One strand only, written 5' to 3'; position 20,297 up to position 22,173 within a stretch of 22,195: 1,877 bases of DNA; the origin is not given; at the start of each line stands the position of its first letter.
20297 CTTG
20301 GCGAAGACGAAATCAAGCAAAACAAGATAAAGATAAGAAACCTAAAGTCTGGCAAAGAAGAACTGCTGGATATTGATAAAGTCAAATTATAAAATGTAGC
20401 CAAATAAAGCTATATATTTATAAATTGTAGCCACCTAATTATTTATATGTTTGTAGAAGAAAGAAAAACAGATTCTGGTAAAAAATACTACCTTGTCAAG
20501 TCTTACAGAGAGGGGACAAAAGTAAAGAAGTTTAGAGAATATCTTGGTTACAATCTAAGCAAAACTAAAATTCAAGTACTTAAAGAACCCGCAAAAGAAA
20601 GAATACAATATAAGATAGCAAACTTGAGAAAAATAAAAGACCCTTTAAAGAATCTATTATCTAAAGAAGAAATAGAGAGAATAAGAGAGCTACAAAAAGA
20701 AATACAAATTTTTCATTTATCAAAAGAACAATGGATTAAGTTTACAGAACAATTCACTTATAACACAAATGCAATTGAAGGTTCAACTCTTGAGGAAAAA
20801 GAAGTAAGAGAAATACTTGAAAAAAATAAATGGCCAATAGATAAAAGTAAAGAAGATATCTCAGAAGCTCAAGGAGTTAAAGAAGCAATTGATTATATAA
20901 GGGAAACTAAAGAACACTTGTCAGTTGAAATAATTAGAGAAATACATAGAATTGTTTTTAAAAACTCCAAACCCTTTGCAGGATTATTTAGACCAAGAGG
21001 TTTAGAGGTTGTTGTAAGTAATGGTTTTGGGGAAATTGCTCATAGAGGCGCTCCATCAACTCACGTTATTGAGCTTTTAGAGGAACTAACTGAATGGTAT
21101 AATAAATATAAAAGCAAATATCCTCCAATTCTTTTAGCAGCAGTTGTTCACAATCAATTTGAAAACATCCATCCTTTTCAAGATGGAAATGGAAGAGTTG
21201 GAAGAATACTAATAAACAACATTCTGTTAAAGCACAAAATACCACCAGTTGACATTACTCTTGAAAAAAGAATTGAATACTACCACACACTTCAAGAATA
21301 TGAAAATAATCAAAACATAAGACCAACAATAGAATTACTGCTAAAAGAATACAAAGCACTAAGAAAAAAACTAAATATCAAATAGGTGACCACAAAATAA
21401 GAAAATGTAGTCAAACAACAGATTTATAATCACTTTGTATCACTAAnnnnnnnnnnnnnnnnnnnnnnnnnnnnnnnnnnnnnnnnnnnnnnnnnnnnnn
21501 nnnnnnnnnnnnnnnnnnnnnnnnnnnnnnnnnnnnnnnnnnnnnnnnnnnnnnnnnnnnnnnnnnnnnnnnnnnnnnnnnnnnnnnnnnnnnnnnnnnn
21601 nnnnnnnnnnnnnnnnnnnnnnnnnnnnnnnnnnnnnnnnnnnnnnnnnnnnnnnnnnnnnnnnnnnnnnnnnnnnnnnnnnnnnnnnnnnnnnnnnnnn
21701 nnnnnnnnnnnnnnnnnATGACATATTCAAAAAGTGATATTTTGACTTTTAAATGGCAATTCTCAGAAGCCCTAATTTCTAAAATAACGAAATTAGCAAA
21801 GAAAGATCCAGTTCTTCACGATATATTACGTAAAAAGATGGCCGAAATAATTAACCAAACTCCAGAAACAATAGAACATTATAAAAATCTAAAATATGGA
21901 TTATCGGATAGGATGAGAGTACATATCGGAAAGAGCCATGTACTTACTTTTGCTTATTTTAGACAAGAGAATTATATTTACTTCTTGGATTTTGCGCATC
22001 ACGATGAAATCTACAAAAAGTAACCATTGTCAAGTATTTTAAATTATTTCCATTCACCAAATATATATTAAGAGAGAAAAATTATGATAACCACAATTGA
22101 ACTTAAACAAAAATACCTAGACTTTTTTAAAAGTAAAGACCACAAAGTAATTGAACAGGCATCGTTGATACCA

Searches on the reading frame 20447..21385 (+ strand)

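Call 8: search_protein_families(library=pfam, proteins=[window:20447-21385:+], max_evalue=0.1)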
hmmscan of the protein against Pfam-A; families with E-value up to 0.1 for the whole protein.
window:20447-21385:+ (312 aa): 4 families
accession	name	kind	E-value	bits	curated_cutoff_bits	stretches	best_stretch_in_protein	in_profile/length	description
PF02661.23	Fic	-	2.6e-21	76.7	24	1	158-260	2-93/93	Fic/DOC family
PF21728.3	PADR1_N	-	0.0028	18.5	25.7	0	114-138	25-49/60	PADR1, N-terminal helical domain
PF22080.2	Dark_CARD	-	0.017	16.1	25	1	59-91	15-47/82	Dark, CARD domain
PF13758.11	Prefoldin_3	-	0.049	14.2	23.4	1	97-159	29-88/99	Prefoldin subunit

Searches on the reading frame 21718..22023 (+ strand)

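Call 8: search_protein_families(library=pfam, proteins=[window:21718-22023:+], max_evalue=0.1)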
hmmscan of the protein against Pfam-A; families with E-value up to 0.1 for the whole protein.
window:21718-22023:+ (101 aa): 1 family
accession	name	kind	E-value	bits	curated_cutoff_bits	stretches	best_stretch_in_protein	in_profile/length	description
PF05016.21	ParE_toxin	-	0.016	16.2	23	1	24-99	12-89/89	ParE toxin of type II toxin-antitoxin system, parDE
